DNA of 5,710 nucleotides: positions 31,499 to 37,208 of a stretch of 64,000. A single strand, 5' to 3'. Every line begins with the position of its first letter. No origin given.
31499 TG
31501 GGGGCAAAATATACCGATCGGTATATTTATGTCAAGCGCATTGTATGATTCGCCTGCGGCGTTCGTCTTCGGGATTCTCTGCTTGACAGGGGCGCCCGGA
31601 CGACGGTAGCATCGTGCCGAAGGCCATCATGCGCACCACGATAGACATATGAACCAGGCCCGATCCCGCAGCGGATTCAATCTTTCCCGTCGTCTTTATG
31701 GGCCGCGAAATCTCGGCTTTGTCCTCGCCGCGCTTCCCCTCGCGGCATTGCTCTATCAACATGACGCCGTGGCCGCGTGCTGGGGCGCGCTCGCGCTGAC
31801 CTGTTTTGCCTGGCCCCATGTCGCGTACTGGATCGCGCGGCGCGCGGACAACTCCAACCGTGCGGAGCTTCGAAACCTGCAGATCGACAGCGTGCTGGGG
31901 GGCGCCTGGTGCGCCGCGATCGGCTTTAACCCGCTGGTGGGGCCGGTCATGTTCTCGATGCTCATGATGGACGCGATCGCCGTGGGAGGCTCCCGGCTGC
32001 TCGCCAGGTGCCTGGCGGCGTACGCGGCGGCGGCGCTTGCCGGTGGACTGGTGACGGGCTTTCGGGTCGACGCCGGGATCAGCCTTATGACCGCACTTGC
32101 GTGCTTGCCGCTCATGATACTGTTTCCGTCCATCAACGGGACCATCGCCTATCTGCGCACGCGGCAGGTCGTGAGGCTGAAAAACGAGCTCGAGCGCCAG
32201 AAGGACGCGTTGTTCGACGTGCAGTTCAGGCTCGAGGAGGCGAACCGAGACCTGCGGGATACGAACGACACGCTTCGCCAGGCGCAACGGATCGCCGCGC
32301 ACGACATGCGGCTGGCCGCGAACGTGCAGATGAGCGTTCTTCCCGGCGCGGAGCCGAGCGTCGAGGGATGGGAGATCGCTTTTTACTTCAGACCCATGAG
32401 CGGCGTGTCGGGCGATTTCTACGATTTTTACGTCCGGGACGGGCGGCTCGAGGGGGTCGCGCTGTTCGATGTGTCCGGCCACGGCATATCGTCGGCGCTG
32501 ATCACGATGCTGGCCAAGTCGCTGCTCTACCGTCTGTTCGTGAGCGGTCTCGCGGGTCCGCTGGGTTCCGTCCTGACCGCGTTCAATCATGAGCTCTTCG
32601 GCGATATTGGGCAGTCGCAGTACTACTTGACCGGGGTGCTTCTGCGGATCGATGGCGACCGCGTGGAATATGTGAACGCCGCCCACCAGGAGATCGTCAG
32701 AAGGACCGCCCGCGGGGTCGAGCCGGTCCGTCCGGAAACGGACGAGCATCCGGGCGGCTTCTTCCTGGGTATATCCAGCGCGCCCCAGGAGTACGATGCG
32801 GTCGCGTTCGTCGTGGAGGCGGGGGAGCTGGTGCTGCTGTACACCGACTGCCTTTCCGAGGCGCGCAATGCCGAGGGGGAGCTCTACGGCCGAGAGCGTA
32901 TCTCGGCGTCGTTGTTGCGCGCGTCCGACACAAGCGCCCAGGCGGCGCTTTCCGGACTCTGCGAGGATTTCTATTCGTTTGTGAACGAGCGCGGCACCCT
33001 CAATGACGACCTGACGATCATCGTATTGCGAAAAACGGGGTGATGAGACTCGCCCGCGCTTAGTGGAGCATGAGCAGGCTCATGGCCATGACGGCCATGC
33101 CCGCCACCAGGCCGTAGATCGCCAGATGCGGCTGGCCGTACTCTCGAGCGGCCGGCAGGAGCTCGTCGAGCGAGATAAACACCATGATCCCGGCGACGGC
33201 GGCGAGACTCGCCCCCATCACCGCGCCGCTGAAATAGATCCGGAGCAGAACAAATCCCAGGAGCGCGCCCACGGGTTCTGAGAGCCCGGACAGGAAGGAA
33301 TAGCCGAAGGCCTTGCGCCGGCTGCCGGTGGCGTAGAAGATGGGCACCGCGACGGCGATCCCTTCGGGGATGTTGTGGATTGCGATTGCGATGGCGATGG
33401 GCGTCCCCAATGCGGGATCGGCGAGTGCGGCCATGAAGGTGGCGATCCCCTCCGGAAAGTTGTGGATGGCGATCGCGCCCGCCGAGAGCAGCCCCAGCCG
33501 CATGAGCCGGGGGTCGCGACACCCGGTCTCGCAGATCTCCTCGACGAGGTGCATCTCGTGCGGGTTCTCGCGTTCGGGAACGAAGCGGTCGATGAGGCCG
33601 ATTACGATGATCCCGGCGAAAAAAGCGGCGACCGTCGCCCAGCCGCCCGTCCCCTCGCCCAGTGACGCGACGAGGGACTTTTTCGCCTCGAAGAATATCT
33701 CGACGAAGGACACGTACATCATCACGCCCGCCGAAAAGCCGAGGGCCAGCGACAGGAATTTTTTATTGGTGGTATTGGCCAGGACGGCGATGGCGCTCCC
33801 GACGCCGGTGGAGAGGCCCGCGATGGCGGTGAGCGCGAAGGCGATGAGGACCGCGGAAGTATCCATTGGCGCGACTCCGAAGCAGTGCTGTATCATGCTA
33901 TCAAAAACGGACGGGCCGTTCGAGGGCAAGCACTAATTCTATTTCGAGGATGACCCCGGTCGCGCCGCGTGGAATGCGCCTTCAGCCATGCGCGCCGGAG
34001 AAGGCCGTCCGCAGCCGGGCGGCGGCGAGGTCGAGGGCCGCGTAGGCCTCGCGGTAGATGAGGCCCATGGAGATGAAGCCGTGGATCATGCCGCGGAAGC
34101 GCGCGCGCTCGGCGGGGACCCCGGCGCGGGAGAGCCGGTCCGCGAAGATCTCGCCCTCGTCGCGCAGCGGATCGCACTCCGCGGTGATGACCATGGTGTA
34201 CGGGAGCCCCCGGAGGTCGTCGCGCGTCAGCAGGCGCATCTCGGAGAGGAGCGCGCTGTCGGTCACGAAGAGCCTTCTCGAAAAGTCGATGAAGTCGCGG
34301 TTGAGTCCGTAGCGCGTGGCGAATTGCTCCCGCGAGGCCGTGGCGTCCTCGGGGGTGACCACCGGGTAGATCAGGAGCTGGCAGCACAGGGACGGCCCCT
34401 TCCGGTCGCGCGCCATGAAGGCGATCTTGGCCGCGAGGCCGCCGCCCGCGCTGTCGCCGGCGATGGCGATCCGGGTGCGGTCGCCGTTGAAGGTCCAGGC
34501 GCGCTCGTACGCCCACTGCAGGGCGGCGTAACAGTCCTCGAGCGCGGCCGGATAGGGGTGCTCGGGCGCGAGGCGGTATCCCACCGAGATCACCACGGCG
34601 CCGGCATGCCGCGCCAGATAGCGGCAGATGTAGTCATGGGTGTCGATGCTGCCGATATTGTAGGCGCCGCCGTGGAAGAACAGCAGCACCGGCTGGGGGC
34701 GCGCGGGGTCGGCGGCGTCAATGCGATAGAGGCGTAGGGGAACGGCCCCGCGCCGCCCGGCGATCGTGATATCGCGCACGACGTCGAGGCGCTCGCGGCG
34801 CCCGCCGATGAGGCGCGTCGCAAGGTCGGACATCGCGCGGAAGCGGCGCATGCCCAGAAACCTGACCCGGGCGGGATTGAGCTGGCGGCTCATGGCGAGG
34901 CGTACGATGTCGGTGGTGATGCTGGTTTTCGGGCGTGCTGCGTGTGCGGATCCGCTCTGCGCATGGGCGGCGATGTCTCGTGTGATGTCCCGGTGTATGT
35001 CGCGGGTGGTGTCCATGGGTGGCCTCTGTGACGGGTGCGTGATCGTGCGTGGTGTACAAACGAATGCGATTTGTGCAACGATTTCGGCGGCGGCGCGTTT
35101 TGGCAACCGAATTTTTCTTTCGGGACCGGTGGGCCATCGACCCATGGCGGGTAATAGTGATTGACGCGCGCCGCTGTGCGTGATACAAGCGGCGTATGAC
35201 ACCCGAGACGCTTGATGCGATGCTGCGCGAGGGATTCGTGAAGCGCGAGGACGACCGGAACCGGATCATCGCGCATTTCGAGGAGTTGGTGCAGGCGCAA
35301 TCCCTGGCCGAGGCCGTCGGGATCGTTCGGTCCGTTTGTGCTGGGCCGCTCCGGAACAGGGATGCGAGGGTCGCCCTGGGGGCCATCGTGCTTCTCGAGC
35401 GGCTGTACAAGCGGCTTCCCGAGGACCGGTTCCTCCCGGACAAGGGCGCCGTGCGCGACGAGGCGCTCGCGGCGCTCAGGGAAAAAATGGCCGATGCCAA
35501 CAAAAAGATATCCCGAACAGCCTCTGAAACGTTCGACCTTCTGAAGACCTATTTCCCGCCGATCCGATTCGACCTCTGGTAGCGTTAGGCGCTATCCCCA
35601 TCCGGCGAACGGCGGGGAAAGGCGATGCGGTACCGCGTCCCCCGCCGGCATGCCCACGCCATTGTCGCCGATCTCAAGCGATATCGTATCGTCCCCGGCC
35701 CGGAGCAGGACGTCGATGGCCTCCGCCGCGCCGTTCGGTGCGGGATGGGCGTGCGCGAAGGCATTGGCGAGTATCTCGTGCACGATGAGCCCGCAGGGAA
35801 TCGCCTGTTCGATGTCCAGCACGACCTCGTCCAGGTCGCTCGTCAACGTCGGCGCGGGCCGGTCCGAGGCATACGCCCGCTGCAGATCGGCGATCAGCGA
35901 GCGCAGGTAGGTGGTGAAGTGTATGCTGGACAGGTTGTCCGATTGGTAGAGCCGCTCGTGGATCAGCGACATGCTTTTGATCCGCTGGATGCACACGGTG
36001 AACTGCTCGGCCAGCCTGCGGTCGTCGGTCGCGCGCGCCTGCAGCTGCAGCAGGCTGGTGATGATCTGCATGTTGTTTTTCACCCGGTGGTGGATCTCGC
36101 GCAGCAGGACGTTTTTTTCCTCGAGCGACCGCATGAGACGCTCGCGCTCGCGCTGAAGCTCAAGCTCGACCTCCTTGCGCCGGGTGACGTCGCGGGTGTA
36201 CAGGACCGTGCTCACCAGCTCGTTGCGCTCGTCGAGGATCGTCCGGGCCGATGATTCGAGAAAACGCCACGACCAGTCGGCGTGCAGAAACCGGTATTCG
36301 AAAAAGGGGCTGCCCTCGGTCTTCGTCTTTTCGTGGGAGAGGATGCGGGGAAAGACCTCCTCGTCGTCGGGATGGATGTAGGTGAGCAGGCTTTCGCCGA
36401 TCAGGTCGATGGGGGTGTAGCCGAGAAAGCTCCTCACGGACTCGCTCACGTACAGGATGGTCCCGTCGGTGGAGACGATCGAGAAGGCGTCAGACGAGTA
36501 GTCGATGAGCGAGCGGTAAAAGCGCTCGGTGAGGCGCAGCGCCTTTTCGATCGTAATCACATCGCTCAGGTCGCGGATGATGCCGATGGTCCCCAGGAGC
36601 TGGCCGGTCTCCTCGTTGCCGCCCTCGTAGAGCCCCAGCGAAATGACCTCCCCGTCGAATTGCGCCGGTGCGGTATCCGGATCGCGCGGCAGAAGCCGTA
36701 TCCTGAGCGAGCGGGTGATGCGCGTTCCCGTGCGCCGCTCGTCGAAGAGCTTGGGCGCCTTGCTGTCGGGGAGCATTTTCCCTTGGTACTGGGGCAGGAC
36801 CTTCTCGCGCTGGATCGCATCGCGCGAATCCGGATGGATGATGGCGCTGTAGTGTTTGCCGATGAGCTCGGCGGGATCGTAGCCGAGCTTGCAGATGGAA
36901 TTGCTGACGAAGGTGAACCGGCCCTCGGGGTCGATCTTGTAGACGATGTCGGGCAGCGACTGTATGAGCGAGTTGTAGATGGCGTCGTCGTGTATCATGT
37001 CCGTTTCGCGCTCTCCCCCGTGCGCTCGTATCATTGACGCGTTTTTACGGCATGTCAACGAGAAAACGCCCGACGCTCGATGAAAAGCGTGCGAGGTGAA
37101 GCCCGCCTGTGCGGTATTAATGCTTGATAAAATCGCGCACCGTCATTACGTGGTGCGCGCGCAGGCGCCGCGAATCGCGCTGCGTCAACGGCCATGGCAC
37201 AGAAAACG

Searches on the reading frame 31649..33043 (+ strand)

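Call 26: search_protein_families(library=pfam, proteins=[window:31649-33043:+], max_evalue=0.00001)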
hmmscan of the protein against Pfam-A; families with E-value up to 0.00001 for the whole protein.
window:31649-33043:+ (464 aa): 2 families
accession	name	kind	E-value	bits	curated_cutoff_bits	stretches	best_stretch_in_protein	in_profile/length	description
PF07228.17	SpoIIE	-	4.2e-31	108.8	25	1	269-461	6-190/192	Stage II sporulation protein E (SpoIIE)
PF05230.16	MASE2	-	2e-22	79.5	25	1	15-101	1-87/89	MASE2 domain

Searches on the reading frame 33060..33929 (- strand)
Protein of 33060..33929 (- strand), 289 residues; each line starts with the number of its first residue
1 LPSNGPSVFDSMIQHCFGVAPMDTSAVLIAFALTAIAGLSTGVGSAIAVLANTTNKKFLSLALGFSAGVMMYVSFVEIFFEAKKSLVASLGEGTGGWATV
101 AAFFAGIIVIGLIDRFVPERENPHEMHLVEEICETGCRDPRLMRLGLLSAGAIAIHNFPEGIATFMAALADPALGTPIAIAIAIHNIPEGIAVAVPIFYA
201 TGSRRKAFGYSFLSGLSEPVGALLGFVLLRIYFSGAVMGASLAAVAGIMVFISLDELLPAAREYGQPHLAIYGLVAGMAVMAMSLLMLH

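Call 26: search_protein_families(library=pfam, proteins=[window:33060-33929:-], max_evalue=0.00001)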
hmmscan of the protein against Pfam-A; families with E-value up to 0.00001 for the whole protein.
window:33060-33929:- (289 aa): 1 family
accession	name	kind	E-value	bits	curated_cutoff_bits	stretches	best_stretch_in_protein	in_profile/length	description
PF02535.28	Zip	-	6.9e-29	101.5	35.1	1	147-283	179-321/323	ZIP Zinc transporter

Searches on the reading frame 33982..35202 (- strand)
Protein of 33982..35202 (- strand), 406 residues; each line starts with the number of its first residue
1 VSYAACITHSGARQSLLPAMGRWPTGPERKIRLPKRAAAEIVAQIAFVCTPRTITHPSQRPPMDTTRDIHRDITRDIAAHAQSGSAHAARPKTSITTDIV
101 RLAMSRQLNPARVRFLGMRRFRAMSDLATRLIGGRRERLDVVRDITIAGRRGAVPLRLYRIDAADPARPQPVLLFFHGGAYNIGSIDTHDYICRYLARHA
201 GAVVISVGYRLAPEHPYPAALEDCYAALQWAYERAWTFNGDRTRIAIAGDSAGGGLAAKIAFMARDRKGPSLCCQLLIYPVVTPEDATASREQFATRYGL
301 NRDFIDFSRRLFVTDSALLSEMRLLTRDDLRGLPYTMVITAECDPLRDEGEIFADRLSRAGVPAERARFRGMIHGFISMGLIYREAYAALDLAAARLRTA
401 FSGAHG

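Call 26: search_protein_families(library=pfam, proteins=[window:33982-35202:-], max_evalue=0.00001)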
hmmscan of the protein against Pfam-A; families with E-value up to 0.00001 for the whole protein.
window:33982-35202:- (406 aa): 3 families
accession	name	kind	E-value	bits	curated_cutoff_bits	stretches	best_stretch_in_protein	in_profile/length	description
PF07859.19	Abhydrolase_3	-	2e-66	224.2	25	1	173-377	1-209/210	alpha/beta hydrolase fold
PF20434.5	BD-FAE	-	1e-18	68.1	26.8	1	168-265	11-111/215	BD-FAE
PF00135.34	COesterase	-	2e-13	50.6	27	1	167-258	100-198/515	Carboxylesterase family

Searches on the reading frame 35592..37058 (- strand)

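Call 26: search_protein_families(library=pfam, proteins=[window:35592-37058:-], max_evalue=0.00001)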
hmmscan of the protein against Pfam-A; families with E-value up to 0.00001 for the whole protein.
window:35592-37058:- (488 aa): 7 families
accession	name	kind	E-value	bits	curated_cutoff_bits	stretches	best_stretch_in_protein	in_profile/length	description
PF07568.18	HisKA_2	-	4.1e-27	94.5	22.3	1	321-396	1-76/76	Histidine kinase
PF08447.18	PAS_3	-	1.4e-19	70.5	25.6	1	201-283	1-84/89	PAS fold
PF00989.32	PAS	-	3e-19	69.6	22.6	2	180-282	2-104/113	PAS fold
PF13426.13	PAS_9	-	1.2e-18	67.8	27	1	190-292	2-102/103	PAS domain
PF08448.16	PAS_4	-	6.7e-18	65.4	23.1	1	188-296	4-110/110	PAS fold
PF13188.13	PAS_8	-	3.4e-07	30.4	21.8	0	180-236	2-58/65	PAS domain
PF07536.20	HWE_HK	-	1.2e-06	29.6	22.8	1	321-375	1-53/83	HWE histidine kinase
